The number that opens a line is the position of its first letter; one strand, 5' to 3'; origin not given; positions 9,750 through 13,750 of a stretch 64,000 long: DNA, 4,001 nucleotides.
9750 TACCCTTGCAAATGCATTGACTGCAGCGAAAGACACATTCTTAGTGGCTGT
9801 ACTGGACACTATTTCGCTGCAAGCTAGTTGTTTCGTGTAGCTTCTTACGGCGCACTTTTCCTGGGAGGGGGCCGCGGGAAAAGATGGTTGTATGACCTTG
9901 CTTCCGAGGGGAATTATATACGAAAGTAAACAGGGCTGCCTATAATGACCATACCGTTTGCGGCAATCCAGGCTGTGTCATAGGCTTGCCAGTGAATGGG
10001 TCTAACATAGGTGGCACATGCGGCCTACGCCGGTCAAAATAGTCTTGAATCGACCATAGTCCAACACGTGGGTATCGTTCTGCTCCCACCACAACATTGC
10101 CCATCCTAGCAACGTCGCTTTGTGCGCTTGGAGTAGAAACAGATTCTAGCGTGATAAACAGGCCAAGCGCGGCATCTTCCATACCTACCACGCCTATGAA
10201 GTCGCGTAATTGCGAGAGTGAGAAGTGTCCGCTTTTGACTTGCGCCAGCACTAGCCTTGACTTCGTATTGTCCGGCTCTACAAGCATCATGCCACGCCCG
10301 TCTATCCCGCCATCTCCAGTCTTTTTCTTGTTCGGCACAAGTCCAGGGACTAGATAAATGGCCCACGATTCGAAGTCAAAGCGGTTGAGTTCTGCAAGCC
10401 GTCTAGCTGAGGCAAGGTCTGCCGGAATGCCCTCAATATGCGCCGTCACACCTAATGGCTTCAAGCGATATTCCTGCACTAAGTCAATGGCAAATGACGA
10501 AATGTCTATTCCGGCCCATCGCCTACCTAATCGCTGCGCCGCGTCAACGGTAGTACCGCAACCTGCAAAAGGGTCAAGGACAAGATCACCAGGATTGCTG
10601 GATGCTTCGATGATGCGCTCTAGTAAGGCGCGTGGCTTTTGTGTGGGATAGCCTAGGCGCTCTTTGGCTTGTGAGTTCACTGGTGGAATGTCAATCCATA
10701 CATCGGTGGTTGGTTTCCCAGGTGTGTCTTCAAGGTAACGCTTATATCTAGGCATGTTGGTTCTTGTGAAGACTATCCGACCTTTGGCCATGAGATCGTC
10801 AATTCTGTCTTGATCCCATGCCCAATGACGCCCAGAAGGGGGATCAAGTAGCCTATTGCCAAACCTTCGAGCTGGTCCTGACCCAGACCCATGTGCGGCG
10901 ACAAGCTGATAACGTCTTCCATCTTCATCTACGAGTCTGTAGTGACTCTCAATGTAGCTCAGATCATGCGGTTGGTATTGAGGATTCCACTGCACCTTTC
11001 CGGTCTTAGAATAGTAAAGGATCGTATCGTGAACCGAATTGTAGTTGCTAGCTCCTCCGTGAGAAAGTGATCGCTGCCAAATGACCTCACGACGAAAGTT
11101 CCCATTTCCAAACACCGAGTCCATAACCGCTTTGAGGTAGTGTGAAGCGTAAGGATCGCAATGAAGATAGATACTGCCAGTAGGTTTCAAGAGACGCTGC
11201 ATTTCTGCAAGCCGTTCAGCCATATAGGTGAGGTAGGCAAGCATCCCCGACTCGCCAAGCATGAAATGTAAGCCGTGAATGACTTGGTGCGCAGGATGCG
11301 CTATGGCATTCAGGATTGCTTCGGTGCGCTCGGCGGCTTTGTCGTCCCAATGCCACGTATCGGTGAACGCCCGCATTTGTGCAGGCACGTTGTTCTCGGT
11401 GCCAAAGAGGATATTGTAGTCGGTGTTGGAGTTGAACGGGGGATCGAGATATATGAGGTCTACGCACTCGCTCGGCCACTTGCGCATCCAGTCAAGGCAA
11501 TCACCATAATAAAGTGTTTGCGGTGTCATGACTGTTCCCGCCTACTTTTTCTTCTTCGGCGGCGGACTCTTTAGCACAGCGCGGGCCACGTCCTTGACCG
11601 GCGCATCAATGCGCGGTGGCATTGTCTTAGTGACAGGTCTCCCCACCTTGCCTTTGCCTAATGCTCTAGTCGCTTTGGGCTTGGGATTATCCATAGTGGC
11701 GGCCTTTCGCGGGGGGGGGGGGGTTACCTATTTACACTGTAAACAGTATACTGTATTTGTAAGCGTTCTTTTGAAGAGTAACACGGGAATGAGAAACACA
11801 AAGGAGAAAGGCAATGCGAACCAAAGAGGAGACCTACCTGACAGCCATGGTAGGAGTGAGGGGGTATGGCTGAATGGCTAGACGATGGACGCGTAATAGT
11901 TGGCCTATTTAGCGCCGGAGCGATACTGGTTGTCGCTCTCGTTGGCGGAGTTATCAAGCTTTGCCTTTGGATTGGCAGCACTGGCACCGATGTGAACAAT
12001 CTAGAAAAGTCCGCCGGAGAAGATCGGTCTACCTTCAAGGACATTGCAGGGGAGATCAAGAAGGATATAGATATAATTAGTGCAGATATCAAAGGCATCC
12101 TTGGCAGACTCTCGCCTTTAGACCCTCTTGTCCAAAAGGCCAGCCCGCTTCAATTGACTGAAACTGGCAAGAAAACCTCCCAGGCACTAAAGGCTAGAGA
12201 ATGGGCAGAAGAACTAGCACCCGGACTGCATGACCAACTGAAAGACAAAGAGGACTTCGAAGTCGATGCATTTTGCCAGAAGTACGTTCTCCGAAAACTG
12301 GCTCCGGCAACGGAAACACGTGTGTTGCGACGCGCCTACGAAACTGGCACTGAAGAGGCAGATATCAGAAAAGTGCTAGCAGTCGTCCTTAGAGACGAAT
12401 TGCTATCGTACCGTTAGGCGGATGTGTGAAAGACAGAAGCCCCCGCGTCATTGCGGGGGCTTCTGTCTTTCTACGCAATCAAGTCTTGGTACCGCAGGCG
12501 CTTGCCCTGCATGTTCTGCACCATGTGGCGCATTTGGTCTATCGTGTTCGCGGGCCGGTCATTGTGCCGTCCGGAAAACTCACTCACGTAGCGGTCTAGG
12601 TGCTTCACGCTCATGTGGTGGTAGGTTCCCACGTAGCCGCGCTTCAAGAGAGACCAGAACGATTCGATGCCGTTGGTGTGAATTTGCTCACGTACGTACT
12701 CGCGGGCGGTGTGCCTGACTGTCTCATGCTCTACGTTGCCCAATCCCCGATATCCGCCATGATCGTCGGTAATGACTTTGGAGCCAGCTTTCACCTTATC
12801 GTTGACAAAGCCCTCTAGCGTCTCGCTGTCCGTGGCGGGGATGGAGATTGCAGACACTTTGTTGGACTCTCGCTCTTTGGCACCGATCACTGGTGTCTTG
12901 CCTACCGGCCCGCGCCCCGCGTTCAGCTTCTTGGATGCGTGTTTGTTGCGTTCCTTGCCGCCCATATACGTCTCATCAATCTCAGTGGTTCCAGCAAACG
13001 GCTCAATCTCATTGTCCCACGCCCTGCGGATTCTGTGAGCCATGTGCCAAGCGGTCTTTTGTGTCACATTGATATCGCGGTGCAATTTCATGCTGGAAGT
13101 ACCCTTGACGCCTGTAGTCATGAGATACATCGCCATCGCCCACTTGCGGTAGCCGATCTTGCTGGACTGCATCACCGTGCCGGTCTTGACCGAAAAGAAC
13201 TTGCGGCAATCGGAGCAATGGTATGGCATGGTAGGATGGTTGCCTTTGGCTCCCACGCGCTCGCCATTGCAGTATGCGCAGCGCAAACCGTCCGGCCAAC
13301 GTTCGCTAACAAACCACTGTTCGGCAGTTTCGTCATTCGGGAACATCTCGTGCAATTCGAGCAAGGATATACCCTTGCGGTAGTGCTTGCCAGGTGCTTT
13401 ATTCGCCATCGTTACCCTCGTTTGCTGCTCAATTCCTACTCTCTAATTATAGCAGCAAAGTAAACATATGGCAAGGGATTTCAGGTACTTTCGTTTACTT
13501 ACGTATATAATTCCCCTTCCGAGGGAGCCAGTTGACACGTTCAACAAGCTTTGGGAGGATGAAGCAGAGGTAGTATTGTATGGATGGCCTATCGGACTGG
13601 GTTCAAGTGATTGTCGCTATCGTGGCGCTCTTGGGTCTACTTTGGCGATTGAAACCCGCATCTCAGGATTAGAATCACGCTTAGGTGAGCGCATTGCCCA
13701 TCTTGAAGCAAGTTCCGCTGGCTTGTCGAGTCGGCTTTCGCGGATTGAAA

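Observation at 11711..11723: G13 homopolymer in the methyltransferase-operon leader of copy 1 (C5 in copy 2): candidate phase-variation switch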

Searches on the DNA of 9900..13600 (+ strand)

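Call 13: search_dna_similar(query=window:9900-13600:+, collection=plasmids, mode=near)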
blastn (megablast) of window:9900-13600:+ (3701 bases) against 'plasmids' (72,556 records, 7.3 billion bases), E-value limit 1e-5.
No match.

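Call 14: search_dna_similar(query=window:9900-13600:+, collection=phages, mode=near)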
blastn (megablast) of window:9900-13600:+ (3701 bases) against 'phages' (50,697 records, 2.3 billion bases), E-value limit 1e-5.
No match.
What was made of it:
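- Tried and rejected: Plasmid and phage megablast gave none (calls 13, 14).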

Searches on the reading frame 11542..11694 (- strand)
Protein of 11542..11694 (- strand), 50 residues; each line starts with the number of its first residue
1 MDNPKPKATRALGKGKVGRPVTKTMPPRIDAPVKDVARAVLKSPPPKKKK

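Call 7: search_protein_families(library=pfam, proteins=[window:11542-11694:-])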
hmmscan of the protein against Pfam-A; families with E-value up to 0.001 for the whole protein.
window:11542-11694:- (50 aa): 0 families

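Call 39: find_homologous_proteins(query=window:11545-11694:-, max_evalue=0.01)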
Query seq(50 aa) (50 aa): 16 proteins with E <= 0.01 among 16 candidates.
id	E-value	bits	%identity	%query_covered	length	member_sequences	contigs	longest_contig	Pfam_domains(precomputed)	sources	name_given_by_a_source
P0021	1.5e-21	92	98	98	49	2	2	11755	-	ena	-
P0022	3.6e-18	82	92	98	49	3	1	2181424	-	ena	-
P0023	3.4e-15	73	84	98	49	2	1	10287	-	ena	-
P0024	5.3e-15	72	80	98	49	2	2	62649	-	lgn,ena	-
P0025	1.9e-14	70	84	98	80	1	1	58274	-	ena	-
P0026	5.7e-14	69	82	98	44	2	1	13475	-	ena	-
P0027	9.0e-14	68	82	90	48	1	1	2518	-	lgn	-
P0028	1.1e-13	68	80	98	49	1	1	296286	-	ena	-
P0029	1.4e-12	64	80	98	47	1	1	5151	-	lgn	-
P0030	1.4e-12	64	84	90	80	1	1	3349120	-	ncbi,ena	-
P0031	1.5e-12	64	79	96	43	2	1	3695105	-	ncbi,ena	-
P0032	2.0e-11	61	80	90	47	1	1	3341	-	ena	-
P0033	2.4e-11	61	87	78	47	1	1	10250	-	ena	-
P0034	6.7e-11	59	72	100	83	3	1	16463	-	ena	-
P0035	2.9e-10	57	73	82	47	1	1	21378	-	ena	-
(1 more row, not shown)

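Call 40: find_encoding_contigs(protein=P0021, flank=4000, max_places=10)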
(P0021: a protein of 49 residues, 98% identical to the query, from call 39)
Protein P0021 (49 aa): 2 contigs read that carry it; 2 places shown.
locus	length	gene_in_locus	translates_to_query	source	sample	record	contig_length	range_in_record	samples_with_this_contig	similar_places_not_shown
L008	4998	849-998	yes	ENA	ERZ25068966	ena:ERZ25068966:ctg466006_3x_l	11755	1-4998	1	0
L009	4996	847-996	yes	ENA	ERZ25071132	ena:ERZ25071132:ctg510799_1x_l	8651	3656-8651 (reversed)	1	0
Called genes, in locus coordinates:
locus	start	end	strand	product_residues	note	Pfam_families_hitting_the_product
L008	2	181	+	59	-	?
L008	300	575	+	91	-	-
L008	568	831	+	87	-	-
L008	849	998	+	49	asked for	-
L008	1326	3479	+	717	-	PF02384:N6_Mtase, PF01170:UPF0020, PF07669:Eco57I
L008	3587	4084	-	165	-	PF00364:Biotin_lipoyl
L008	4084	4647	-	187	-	PF08207:EFP_N, PF01132:EFP, PF09285:Elong-fact-P_C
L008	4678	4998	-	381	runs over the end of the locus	PF01321:Creatinase_N, PF00557:Peptidase_M24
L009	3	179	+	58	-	?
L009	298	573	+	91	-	-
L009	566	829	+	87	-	-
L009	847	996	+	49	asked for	-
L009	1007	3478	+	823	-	PF13588:HSDR_N_2, PF02384:N6_Mtase, PF01170:UPF0020, PF07669:Eco57I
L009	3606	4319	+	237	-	-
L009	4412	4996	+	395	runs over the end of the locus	PF02463:SMC_N, PF13175:AAA_15, PF13476:AAA_23, PF13555:AAA_29 (weak), PF13304:AAA_21 (weak)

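Call 41: find_encoding_contigs(protein=P0022, flank=4000, max_places=10)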
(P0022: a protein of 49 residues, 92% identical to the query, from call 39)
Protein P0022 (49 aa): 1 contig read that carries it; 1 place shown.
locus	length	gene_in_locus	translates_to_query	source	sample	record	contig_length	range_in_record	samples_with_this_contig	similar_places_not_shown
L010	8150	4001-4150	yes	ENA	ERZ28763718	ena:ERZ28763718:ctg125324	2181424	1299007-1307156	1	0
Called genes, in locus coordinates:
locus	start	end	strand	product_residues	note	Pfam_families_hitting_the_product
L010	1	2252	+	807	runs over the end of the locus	PF20464:MmeI_N, PF20465:MmeI_hel, PF20473:MmeI_Mtase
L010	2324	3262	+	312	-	PF12762:DDE_Tnp_IS1595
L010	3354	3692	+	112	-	-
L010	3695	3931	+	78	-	-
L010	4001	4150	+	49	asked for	-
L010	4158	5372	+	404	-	PF01555:N6_N4_Mtase, PF01844:HNH, PF14279:HNH_5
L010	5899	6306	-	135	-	PF01850:PIN, PF13470:PIN_3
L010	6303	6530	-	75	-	PF19891:DUF6364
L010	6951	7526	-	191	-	-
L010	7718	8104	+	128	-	-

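Call 46: find_encoding_contigs(protein=P0026, flank=4000, max_places=10)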
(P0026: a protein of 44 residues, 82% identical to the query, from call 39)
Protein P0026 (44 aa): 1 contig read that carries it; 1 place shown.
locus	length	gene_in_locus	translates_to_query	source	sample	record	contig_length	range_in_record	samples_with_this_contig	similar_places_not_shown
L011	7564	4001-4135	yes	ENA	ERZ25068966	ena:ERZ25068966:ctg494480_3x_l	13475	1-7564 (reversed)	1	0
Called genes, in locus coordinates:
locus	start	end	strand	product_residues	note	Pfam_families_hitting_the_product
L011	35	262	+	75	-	PF19891:DUF6364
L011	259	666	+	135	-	PF01850:PIN, PF13470:PIN_3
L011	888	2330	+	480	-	PF08867:FRG, PF12895:ANAPC3 (faint), PF13174:TPR_6 (faint), PF13414:TPR_11, PF13432:TPR_16, PF00515:TPR_1 (weak), PF07719:TPR_2 (weak), PF13414:TPR_11 (weak), +7 more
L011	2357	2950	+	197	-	PF12762:DDE_Tnp_IS1595 (weak)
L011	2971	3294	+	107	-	PF12762:DDE_Tnp_IS1595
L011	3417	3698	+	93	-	-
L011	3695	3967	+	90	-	-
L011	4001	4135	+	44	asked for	-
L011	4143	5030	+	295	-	PF01555:N6_N4_Mtase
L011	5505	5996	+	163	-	-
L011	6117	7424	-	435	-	PF07690:MFS_1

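Call 47: find_encoding_contigs(protein=P0030, flank=4000, max_places=10)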
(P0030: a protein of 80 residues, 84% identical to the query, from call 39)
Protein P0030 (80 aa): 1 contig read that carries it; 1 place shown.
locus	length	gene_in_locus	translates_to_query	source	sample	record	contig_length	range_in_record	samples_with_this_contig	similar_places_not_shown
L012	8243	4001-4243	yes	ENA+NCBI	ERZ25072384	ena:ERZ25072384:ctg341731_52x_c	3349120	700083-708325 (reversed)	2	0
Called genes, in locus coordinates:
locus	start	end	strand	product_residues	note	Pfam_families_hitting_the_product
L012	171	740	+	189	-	PF05258:DciA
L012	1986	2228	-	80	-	PF14373:Imm_superinfect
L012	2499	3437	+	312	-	PF12762:DDE_Tnp_IS1595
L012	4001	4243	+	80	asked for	-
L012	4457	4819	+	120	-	PF01555:N6_N4_Mtase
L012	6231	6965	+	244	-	-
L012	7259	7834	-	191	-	PF14022:DUF4238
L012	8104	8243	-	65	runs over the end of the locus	-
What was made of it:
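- Sibling assemblies have long-read style contig names (ctg..._52x_c; calls 40, 47).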

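Call 66: find_related_loci(query=A4, collection=viral_contigs, flank=4000)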
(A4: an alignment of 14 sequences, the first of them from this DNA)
Query A4 (50 aa) in viral_contigs; peptide patterns used: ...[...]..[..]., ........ (x = any residue, [..] = any of these).
21 stretches matched a pattern, but none encodes a relative of the query by tblastn (E <= 1e-3).
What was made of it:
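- Tried and rejected: viral_contigs with the micro-protein alignment gave none (call 66).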

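Call 67: search_protein_families(library=ncbifam, proteins=[window:11545-11694:-], max_evalue=0.01)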
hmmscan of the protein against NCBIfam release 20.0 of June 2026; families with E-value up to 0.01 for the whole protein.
seq(50 aa): 0 families

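Call 71: find_encoding_contigs(protein=P0025, flank=4500, max_places=10)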
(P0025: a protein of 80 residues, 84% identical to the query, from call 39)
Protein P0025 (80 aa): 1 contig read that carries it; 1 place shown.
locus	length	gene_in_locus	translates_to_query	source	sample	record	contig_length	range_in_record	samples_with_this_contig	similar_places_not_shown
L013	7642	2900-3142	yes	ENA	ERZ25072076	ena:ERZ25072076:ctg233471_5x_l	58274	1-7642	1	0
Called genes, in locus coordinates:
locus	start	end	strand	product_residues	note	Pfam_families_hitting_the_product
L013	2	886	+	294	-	?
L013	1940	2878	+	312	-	PF12760:Zn_ribbon_IS1595 (weak), PF12762:DDE_Tnp_IS1595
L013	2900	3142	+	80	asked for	-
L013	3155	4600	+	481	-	PF01555:N6_N4_Mtase, PF04471:Mrr_cat (weak)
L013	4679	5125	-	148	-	-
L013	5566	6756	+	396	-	PF02463:SMC_N, PF13175:AAA_15, PF13476:AAA_23, PF13304:AAA_21 (faint)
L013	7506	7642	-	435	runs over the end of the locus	-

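Call 72: find_encoding_contigs(protein=P0024, flank=4500, max_places=10)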
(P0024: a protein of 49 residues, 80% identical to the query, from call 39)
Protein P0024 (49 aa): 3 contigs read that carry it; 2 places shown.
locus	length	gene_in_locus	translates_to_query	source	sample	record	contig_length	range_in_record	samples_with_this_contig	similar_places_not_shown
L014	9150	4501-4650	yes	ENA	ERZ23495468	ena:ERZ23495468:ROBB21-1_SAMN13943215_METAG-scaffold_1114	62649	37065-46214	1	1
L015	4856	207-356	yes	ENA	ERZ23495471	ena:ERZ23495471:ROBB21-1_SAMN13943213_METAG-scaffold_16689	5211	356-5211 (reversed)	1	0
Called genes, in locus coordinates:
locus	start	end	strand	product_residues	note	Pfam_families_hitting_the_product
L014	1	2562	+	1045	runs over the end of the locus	PF02384:N6_Mtase, PF01170:UPF0020 (faint), PF07669:Eco57I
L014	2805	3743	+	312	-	PF12762:DDE_Tnp_IS1595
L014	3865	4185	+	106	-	-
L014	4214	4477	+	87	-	-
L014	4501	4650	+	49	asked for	-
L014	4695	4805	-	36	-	-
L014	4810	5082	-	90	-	PF26438:DUF8108_N (weak)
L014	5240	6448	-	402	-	PF18928:DUF5677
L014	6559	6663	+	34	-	-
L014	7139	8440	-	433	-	PF01120:Alpha_L_fucos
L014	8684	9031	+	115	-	-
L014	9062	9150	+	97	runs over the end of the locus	-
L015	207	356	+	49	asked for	-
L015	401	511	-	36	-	-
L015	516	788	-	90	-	PF26438:DUF8108_N (weak)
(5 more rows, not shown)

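Call 79: search_protein_families(library=padloc, proteins=[window:11545-11694:-], max_evalue=0.01)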
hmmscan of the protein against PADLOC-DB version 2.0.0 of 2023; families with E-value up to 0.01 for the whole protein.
seq(50 aa): 0 families

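Call 81: search_protein_representatives(alignment_id=A4)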
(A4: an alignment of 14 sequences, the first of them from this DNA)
Query: 14 sequences, 47 profile positions. Proteins with E-value up to 0.001 (for the whole library): 16; up to 1e-10: 1; up to 1e-30: 0. The best 16 are listed.
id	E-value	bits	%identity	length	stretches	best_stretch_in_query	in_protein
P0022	6.3e-23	96.6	-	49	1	1-47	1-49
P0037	5.5e-09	52.0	-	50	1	3-47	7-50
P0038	1.0e-07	47.9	-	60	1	1-46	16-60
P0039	2.1e-07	46.9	-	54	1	12-45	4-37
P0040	2.3e-05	40.4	-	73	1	15-44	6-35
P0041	2.3e-05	40.4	-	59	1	11-41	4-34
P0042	2.6e-05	40.2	-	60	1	10-44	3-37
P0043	3.7e-05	39.8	-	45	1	11-39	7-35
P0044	5.1e-05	39.3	-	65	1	12-44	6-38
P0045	5.3e-05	39.2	-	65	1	13-46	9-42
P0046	1.0e-04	38.3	-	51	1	9-45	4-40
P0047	1.1e-04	38.3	-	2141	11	27-44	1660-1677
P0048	1.3e-04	38.0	-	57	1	10-45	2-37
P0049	3.1e-04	36.8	-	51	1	10-44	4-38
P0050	5.1e-04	36.1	-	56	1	3-45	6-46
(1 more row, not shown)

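Call 83: predict_structure(alignment_id=A4)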
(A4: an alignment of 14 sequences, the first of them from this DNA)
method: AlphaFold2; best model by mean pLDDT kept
length: 50 residues; sequences in the alignment: 14
mean_pLDDT: 68.7   pTM: 0.28
mean pLDDT of the five models: 68.7, 64.7, 64.5, 62.6, 60.4
residues with pLDDT >= 90: 0; 70-90: 27; 50-70: 23; < 50: 0
segments of 3 or more residues with pLDDT < 50: none
pLDDT, mean of each block of 10 residues (from residue 1): 55 64 74 81 70
secondary structure, 60 per line:
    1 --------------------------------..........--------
elements in order: H33-42
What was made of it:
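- On Controller (C-protein) regulated restriction-modification system: The model shows a single helix only, pLDDT 69 (call 83).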
